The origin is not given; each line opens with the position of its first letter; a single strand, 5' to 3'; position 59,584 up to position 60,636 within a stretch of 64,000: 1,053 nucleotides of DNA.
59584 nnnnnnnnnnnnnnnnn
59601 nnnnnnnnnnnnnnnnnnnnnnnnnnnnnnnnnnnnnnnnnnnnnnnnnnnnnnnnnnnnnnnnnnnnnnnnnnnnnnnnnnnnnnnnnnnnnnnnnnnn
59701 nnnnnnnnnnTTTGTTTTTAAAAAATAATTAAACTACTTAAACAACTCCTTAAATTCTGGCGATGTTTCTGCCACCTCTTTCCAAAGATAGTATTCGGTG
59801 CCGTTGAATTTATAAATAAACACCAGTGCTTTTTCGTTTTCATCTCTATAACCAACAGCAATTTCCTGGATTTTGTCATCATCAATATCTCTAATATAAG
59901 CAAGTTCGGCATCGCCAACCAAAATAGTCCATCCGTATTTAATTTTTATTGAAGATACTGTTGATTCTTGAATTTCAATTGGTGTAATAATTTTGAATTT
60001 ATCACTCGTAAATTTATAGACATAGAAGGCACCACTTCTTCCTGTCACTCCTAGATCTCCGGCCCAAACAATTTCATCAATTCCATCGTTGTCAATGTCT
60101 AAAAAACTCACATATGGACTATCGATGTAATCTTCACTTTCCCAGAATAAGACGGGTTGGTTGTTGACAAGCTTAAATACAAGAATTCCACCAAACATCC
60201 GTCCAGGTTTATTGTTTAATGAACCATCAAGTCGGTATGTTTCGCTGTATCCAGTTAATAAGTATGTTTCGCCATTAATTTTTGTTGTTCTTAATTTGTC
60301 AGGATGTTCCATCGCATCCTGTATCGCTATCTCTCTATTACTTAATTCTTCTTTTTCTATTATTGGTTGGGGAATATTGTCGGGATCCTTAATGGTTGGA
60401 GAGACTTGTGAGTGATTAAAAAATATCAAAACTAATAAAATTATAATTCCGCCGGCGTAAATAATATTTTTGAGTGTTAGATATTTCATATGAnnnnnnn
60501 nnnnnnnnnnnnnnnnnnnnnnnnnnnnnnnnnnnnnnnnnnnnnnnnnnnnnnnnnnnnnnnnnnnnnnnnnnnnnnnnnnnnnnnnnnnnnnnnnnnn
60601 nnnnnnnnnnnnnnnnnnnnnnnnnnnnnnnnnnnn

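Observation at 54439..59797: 57-nt near-identical 3' coding tail shared only by the three FG-GAP paralogs that follow a C-terminal cassette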

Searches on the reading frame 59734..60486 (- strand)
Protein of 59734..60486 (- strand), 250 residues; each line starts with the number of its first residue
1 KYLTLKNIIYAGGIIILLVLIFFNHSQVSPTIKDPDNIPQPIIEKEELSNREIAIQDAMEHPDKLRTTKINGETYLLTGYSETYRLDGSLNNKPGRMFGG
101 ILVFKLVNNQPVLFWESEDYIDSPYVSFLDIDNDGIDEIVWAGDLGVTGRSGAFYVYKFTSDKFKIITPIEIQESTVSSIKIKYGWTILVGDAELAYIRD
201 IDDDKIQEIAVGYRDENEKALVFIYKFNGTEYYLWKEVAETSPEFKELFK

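Call 8: search_protein_families(library=pfam, proteins=[window:59734-60486:-], max_evalue=0.1)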
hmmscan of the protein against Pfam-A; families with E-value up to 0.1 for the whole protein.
window:59734-60486:- (250 aa): 3 families
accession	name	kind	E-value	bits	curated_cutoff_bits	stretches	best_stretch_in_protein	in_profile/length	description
PF13517.12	FG-GAP_3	-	4.7e-06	27.5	26.9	1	130-175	1-40/61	FG-GAP-like repeat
PF01839.29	FG-GAP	-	0.0083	16.4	22.1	1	126-157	5-37/37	FG-GAP repeat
PF10733.14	DUF2525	-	0.089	13.3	27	0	192-240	3-44/60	Protein of unknown function (DUF2525)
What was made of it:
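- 59734..60489 (-): P5, an FG-GAP-like presumed immunity gene for CT1. It has an N-terminal transmembrane helix. Pfam FG-GAP_3 27.5 bits, cut-off 26.9 (call 8).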

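Call 13: find_homologous_proteins(query=window:59734-60486:-)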
Query window:59734-60486:- (250 aa): 19 proteins with E <= 0.001 among 448 candidates.
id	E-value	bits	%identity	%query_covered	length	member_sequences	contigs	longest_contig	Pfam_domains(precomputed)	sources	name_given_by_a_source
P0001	9.7e-163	557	100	100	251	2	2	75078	PF13517.13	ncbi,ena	-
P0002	3.7e-122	425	81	95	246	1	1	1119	PF13517.13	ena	-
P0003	5.8e-83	296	55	100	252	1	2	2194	-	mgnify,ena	mgnify:CR=1 FL=1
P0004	1.9e-63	232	56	78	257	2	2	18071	PF13517.13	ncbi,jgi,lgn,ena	-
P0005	4.7e-63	231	47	91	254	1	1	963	-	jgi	-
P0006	2.8e-61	225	59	76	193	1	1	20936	PF13517.13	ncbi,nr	ncbi:MAG: VCBS repeat-containing protein [Candidatus Liptonbacteria bacterium]|nr:VCBS repeat-contai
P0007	8.6e-58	214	46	95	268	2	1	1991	PF13517.13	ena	-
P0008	1.5e-57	213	48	96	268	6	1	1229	PF13517.13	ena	-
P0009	9.4e-57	210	50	86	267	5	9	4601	PF13517.13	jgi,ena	-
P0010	9.0e-56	207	47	93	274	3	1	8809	-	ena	-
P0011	1.0e-55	207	49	87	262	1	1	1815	-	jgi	jgi:hypothetical protein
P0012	3.5e-53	199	48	93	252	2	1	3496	-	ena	-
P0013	6.4e-50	188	45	96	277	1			-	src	-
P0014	2.0e-49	186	45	94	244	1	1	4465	-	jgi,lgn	jgi:hypothetical protein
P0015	8.6e-28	115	36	88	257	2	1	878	PF13517.13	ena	-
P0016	7.1e-18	83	39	62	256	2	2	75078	PF13517.13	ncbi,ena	-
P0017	1.1e-15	76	35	71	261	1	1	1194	-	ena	-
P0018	3.3e-12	64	34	58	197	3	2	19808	PF13517.13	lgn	-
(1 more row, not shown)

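Call 16: find_encoding_contigs(protein=P0003, flank=10000)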
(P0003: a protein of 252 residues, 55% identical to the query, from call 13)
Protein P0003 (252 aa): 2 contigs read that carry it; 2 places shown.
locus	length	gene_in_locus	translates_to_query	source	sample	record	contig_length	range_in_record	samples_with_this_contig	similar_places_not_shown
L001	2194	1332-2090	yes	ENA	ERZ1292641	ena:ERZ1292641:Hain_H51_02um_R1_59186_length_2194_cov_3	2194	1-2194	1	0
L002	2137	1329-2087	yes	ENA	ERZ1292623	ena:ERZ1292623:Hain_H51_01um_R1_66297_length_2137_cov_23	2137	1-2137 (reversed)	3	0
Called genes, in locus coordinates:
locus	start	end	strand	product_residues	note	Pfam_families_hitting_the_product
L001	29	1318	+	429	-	-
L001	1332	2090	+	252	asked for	-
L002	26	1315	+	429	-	-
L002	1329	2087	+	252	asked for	-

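Call 17: find_encoding_contigs(protein=P0017, flank=10000)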
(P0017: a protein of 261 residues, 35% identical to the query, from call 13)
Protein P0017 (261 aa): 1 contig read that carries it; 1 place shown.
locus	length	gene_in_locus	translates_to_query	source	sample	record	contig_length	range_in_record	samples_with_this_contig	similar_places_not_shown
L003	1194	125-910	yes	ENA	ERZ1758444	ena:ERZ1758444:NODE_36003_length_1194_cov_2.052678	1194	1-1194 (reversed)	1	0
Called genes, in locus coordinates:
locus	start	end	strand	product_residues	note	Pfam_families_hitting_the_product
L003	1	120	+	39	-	?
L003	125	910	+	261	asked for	-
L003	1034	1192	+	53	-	?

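Call 18: find_encoding_contigs(protein=P0002, flank=10000)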
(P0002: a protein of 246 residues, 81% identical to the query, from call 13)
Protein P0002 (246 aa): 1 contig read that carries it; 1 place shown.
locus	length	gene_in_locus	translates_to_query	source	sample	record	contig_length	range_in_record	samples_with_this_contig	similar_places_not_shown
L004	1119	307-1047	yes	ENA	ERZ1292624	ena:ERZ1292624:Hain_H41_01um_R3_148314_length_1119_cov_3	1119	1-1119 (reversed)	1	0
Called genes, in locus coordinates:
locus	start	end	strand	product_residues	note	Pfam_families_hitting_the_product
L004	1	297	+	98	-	?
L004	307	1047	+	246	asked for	PF13517:FG-GAP_3 (faint)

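Call 35: find_encoding_contigs(protein=P0001, flank=10000, max_places=4)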
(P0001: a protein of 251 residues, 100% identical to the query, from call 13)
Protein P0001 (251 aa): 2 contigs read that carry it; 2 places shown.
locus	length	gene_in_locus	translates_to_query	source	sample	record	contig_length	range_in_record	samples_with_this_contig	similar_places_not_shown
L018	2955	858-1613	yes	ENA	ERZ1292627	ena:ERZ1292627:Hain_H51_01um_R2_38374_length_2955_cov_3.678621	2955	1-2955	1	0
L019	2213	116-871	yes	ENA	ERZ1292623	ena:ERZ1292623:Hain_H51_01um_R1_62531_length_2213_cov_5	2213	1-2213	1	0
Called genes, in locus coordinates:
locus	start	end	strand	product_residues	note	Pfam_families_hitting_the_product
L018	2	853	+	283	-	?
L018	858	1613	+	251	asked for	PF13517:FG-GAP_3 (faint)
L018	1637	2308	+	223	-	-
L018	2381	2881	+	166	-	-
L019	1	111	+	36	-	?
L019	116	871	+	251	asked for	PF13517:FG-GAP_3 (faint)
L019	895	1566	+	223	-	-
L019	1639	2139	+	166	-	-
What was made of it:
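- L018 and L019, from two assemblies, carry the exact P5 protein (call 35).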

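Call 45: predict_structure(alignment_id=A2)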
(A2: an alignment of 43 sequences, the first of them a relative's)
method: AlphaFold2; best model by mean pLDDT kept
length: 251 residues; sequences in the alignment: 43
mean_pLDDT: 85.7   pTM: 0.74
mean pLDDT of the five models: 85.7, 85.7, 85.3, 84.9, 84.8
residues with pLDDT >= 90: 151; 70-90: 53; 50-70: 34; < 50: 13
segments of 3 or more residues with pLDDT < 50: 33-35, 39-44
pLDDT, mean of each block of 10 residues (from residue 1): 66 88 65 49 61 95 98 97 66 67 97 96 88 97 76 91 95 87 87 95 97 96 97 96 96 88
secondary structure, 60 per line:
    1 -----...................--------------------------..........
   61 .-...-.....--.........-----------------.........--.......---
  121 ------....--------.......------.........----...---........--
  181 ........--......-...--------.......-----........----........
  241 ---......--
elements in order: H6-24 H51-61 E67-71 E74-82 E100-108 E111-117 E127-130 E139-145 E152-160 E165-167 E171-178 E181-188 E191-193 E198-200 E209-215 E221-228 E233-240 H244-249
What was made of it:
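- The AF2 model puts a short helix at residues 244-249 with high pLDDT (call 45).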

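Call 47: fold_search(model_id=the predicted structure, library=pdb)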
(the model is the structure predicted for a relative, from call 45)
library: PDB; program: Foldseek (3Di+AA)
matches with E <= 10: 883; with E <= 0.001: 8
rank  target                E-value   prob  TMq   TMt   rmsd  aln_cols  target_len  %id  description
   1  5es4_C                1.3e-04  1.00  0.38  0.13   6.9       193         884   14  RE-REFINEMENT OF INTEGRIN ALPHAXBETA2 ECTODOMAIN IN THE CLOSED/BENT CONFORMATION (released 2016-03-02)
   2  4nen_A                2.8e-04  1.00  0.37  0.11   7.5       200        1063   14  An internal ligand-bound, metastable state of a leukocyte integrin, aXb2 (released 2014-01-15)
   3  7usl_A                4.1e-04  1.00  0.38  0.14   7.1       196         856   12  Integrin alphaM/beta2 ectodomain in complex with adenylate cyclase toxin RTX751 and M1F5 Fab (released 2022-08-17)
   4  5e6s_E                4.5e-04  1.00  0.38  0.19   6.5       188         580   17  Structures of leukocyte integrin aLB2: The aI domain, the headpiece, and the pocket for the internal ligand (released 2016-03-02)
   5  4irz_A                4.8e-04  1.00  0.36  0.18   8.6       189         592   12  Crystal structure of A4b7 headpiece complexed with Fab Natalizumab (released 2013-09-25)
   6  5e6r_A                4.8e-04  1.00  0.36  0.18   7.0       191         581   18  Structures of leukocyte integrin aLb2: The aI domain, the headpiece, and the pocket for the internal ligand (released 2016-03-02)
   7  5es4_G                7.0e-04  1.00  0.36  0.13   7.4       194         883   14  RE-REFINEMENT OF INTEGRIN ALPHAXBETA2 ECTODOMAIN IN THE CLOSED/BENT CONFORMATION (released 2016-03-02)
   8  9p97_A                9.1e-04  1.00  0.39  0.15   6.8       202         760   15  CryoEM structure of the closed integrin alphaEbeta7 bound to fab LF61 (released 2025-09-24)
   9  5es4_A                1.4e-03  1.00  0.38  0.11   6.9       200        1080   12  RE-REFINEMENT OF INTEGRIN ALPHAXBETA2 ECTODOMAIN IN THE CLOSED/BENT CONFORMATION (released 2016-03-02)
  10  3k71_A                1.5e-03  1.00  0.34  0.12   7.7       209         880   13  Structure of integrin alphaX beta2 ectodomain (released 2010-01-12)
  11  3k71_C                1.5e-03  1.00  0.34  0.12   7.7       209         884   13  Structure of integrin alphaX beta2 ectodomain (released 2010-01-12)
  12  9t5w_A                1.6e-03  1.00  0.36  0.15   7.4       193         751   12  Cryo-EM structure of mutant R61H alphaM/beta2 headpiece complex (released 2026-03-25)
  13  5e6s_C                1.7e-03  1.00  0.39  0.19   6.4       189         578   16  Structures of leukocyte integrin aLB2: The aI domain, the headpiece, and the pocket for the internal ligand (released 2016-03-02)
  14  3k71_E                1.7e-03  1.00  0.34  0.12   7.7       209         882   13  Structure of integrin alphaX beta2 ectodomain (released 2010-01-12)
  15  3v4p_C                1.9e-03  1.00  0.37  0.18   8.3       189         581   13  crystal structure of a4b7 headpiece complexed with Fab ACT-1 (released 2012-01-11)
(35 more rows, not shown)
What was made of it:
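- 59734..60489 (-): AF2 model pLDDT 85.7, matching the integrin-alpha propeller and 4QTQ (calls 45, 47).
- Closest known: X-Tfi XAC2610, the immunity protein of a Xanthomonas T4SS peptidoglycan hydrolase effector. Same: The P5 model matches 4QTQ weakly (E 7e-3, TM 0.41 on the target) and matches integrin FG-GAP propellers at E 1e-4 (call 47).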

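Call 53: find_encoding_contigs(protein=P0006, flank=10000, max_places=2)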
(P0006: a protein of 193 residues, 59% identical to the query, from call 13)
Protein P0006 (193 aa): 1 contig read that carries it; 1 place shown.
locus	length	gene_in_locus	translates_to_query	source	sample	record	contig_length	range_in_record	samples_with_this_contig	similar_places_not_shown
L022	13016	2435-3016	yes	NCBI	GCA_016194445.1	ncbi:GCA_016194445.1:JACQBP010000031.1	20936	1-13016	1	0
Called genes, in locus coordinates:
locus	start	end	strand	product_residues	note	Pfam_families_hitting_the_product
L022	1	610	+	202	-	?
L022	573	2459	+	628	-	-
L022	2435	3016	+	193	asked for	PF13517:FG-GAP_3 (faint)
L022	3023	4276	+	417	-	PF01464:SLT (faint)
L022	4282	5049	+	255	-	PF13517:FG-GAP_3 (faint)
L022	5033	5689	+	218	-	-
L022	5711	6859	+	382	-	-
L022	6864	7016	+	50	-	-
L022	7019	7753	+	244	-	PF13517:FG-GAP_3 (faint)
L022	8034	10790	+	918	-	PF13620:CarboxypepD_reg (weak), PF00404:Dockerin_1 (weak)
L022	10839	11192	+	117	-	PF01909:NTP_transf_2 (faint), PF18765:Polbeta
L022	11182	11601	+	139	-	PF01934:HepT-like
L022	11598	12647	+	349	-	PF02812:ELFV_dehydrog_N, PF00208:ELFV_dehydrog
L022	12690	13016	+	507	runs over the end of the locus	-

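Call 54: find_encoding_contigs(protein=P0004, flank=10000, max_places=2)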
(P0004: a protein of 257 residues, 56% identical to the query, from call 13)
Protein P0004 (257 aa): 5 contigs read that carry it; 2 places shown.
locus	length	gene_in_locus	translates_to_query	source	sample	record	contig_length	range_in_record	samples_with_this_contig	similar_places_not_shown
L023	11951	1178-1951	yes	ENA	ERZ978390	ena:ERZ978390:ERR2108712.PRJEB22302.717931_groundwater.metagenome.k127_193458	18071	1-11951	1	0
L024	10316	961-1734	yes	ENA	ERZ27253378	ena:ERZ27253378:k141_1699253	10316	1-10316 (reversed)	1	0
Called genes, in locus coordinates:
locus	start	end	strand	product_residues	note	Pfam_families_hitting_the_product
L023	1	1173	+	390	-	?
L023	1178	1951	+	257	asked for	PF13517:FG-GAP_3 (faint)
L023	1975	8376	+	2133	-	PF25788:Ig_Rha78A_N, PF13385:Laminin_G_3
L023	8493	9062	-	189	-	PF01928:CYTH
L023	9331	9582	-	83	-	PF01272:GreA_GreB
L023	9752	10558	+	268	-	PF01978:TrmB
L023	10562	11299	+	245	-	-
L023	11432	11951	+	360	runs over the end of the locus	PF00881:Nitroreductase (faint), PF14512:TM1586_NiRdase (faint)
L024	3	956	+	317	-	?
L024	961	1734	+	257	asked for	PF13517:FG-GAP_3 (faint)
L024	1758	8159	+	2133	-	PF25788:Ig_Rha78A_N, PF13385:Laminin_G_3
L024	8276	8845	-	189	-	PF01928:CYTH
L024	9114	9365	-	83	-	PF01272:GreA_GreB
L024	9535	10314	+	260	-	?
